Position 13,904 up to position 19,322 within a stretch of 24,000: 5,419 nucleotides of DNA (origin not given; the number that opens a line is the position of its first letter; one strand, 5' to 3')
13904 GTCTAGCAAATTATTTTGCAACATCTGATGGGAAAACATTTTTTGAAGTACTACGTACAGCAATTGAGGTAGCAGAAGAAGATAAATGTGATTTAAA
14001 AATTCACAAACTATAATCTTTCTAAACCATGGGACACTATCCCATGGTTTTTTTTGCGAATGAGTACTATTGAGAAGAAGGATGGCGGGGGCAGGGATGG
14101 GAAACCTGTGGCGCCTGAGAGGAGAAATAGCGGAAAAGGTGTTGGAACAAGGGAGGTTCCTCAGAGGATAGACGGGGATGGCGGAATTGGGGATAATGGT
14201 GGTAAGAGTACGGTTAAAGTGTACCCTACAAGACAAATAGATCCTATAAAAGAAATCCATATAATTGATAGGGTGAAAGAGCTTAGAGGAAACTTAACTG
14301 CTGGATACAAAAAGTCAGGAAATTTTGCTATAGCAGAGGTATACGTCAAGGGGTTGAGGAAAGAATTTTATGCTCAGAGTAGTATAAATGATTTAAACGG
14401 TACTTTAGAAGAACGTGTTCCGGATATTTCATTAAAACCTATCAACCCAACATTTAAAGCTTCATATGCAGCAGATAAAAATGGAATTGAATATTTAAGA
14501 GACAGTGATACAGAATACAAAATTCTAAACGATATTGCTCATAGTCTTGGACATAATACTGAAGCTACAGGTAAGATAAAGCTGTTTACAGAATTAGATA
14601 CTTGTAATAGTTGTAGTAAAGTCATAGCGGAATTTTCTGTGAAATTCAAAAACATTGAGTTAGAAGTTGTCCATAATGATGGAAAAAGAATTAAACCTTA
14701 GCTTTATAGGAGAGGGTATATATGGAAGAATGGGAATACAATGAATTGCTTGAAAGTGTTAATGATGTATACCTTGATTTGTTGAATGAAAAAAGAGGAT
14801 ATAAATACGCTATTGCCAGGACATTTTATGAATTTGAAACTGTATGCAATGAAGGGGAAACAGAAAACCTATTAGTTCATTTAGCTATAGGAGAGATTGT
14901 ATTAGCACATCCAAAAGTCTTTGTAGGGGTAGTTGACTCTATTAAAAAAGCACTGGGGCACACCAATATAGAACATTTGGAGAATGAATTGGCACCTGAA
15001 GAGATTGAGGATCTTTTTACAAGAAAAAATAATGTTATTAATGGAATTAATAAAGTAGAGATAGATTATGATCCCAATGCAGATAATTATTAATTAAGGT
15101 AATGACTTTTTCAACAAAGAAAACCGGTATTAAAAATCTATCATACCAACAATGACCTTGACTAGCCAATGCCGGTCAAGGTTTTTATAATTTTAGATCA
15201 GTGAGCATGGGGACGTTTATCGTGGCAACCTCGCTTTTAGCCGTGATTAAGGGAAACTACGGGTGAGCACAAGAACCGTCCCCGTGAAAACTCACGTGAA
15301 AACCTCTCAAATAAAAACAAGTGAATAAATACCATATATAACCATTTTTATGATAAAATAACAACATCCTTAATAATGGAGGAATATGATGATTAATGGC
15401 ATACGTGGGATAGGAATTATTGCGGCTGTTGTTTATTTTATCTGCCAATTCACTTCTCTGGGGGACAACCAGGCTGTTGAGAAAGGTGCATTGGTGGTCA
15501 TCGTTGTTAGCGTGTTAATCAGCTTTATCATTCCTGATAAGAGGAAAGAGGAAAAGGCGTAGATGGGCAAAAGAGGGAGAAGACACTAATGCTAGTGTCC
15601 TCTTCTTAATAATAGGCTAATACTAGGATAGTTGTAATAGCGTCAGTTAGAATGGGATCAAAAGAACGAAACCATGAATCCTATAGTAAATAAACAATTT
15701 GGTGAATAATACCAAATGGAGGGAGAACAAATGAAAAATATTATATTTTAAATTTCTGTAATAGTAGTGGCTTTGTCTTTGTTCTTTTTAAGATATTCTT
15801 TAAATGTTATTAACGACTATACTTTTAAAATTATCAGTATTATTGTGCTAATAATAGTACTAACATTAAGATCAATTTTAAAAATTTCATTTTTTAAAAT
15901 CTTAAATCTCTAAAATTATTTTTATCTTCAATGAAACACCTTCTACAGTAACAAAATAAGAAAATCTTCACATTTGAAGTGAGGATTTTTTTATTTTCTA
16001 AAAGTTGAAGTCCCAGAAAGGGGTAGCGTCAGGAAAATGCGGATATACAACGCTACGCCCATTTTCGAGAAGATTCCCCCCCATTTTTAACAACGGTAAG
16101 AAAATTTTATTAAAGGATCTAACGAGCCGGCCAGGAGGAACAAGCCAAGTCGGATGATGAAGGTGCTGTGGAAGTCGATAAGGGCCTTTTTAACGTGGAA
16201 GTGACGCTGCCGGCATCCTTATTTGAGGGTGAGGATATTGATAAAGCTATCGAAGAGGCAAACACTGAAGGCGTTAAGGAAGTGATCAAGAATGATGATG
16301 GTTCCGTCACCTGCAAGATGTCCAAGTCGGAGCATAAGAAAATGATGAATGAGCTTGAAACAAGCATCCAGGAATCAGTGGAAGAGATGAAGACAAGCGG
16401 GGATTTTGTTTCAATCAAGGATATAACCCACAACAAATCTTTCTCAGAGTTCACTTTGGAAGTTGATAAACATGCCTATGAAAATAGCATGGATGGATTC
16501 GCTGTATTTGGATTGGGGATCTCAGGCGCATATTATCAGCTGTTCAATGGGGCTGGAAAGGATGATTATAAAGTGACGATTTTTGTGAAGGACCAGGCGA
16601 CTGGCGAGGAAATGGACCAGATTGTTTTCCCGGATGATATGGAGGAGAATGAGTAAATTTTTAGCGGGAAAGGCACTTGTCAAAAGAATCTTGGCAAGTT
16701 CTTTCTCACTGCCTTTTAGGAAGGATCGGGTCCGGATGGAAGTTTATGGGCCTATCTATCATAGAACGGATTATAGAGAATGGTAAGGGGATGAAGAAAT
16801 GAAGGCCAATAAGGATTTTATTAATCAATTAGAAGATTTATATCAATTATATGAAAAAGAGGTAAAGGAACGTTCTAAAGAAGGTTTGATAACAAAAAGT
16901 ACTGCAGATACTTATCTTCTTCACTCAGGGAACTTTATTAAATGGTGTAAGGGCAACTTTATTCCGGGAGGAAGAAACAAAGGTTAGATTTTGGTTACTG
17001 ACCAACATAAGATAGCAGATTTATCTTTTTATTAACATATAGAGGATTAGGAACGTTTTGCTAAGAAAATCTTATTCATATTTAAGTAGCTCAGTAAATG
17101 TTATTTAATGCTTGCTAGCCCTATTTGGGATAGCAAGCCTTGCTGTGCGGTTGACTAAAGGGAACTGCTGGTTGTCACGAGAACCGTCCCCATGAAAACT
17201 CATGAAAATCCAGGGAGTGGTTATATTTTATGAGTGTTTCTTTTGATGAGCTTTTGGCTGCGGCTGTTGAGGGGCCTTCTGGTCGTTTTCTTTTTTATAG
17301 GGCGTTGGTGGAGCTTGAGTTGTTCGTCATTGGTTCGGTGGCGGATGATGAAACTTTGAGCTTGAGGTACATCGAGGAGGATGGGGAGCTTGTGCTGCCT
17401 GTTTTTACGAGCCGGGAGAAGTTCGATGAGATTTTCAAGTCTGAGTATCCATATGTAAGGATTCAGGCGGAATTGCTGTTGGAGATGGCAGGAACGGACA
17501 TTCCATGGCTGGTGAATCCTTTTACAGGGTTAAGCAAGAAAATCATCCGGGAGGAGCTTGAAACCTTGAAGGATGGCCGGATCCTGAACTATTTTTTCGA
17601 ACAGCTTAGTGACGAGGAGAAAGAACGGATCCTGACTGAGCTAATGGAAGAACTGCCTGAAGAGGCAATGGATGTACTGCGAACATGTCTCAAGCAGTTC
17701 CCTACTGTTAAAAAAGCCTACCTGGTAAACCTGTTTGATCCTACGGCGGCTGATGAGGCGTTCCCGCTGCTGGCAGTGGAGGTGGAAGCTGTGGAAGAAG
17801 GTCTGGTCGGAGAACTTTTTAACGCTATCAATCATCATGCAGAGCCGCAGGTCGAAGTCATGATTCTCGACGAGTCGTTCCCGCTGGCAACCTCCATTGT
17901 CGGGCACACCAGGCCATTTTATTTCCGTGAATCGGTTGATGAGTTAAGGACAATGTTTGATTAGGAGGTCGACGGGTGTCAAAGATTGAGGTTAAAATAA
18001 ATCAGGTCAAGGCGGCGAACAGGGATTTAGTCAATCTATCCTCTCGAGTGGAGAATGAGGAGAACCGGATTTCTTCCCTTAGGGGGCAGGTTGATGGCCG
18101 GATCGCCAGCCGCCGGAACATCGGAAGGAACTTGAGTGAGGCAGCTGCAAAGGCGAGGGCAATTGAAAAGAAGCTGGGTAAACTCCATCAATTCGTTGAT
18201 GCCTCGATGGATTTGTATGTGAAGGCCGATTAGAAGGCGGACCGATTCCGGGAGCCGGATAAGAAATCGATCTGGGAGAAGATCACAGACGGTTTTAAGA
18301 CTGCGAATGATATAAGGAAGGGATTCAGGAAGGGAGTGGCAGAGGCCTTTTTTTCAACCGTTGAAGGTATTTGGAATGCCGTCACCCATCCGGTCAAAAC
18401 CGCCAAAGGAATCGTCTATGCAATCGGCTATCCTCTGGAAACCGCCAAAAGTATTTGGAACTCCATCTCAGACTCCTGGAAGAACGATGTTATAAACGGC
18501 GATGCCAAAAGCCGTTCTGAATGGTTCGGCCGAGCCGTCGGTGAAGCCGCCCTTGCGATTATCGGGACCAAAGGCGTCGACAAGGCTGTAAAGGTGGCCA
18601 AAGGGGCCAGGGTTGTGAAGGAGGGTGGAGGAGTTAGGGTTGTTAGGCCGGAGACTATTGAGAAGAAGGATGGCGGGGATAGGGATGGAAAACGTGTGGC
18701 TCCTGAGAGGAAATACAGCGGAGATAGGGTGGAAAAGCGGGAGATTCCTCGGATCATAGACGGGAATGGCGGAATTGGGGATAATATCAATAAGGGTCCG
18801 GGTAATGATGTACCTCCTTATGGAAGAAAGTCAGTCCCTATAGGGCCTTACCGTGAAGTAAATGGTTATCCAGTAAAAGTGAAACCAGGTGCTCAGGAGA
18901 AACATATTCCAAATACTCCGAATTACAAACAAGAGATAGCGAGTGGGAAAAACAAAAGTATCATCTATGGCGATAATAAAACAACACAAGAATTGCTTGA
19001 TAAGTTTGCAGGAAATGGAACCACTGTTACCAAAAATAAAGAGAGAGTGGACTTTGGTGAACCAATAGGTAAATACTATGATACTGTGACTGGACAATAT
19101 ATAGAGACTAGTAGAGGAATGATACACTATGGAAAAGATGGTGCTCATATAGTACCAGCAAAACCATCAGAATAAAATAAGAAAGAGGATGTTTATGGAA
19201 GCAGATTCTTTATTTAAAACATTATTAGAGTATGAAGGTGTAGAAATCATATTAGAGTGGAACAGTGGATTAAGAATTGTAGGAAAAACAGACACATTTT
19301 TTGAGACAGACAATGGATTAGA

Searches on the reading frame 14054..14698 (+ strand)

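Call 5: search_protein_families(library=pfam, max_evalue=0.01, proteins=[window:14054-14698:+])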
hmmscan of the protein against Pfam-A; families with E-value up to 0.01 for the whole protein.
window:14054-14698:+ (215 aa): 3 families
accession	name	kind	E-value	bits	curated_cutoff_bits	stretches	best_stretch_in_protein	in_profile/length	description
PF14424.12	Toxin-deaminase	-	1.2e-42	146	29.6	1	74-208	1-145/146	The BURPS668_1122 family of deaminases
PF18750.7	SNAD4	-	0.0062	17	27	1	150-206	31-86/130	Secreted Novel AID/APOBEC-like Deaminase 4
PF18778.7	NAD1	-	0.0063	17.1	27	1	152-206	51-105/175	Novel AID APOBEC clade 1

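Call 6: search_protein_families(library=ncbifam, max_evalue=0.01, proteins=[window:14054-14698:+])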
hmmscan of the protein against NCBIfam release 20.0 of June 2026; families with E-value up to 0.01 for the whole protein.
window:14054-14698:+ (215 aa): 0 families

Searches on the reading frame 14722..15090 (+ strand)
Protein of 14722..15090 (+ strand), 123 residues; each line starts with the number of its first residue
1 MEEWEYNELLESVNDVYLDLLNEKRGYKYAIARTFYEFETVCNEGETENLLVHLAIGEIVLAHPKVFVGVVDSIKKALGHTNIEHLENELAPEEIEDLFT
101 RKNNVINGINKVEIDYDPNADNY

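Call 5: search_protein_families(library=pfam, max_evalue=0.01, proteins=[window:14722-15090:+])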
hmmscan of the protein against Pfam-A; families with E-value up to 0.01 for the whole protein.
window:14722-15090:+ (123 aa): 1 family
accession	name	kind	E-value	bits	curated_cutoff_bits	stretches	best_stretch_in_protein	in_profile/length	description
PF14425.11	Imm3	-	1.8e-39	134.9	25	1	2-120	2-119/119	Immunity protein Imm3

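Call 6: search_protein_families(library=ncbifam, max_evalue=0.01, proteins=[window:14722-15090:+])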
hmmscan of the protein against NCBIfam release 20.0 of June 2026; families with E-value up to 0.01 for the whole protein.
window:14722-15090:+ (123 aa): 0 families

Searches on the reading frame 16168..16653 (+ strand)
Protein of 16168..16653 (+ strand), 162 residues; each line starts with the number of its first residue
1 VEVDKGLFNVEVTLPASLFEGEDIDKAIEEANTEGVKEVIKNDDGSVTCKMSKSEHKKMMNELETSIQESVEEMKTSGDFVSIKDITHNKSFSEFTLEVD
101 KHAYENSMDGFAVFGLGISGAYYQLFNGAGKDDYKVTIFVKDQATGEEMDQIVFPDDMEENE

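Call 93: search_protein_families(library=pfam, max_evalue=0.001, proteins=[window:16168-16653:+])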
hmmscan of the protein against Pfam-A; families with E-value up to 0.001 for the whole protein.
window:16168-16653:+ (162 aa): 1 family
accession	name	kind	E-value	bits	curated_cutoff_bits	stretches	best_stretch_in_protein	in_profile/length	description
PF18652.6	Adhesin_P1_N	-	3.8e-12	46.8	27.1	1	10-109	9-104/106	Adhesin P1 N-terminal domain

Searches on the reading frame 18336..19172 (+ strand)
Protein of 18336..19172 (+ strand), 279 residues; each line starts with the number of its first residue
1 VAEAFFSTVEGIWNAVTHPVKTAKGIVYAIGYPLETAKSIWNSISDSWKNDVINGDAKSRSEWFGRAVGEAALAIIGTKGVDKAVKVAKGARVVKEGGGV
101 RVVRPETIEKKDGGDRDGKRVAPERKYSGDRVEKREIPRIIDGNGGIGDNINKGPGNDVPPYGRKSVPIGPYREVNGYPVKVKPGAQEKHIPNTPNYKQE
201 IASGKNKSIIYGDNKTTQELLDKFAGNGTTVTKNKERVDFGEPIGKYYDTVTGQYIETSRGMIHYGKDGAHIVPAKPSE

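Call 5: search_protein_families(library=pfam, max_evalue=0.01, proteins=[window:18336-19172:+])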
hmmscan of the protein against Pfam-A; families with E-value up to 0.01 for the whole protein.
window:18336-19172:+ (279 aa): 2 families
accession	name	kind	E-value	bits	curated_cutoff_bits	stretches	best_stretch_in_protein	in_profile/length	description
PF15542.11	Ntox50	-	2.2e-25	89.7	22.2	1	182-274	1-92/92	Bacterial toxin 50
PF22319.1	DUF6972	-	0.0053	17.3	27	0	188-274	11-100/105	Domain of unknown function (DUF6972)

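Call 6: search_protein_families(library=ncbifam, max_evalue=0.01, proteins=[window:18336-19172:+])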
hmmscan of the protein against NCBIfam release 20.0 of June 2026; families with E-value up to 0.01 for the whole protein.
window:18336-19172:+ (279 aa): 1 family
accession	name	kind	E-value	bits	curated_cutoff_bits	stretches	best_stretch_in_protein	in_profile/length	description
NF051433.1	ArfC_sunset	exception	0.0051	17.4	100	1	150-202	88-141/160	channel accessory protein ArfC, sunset domain variant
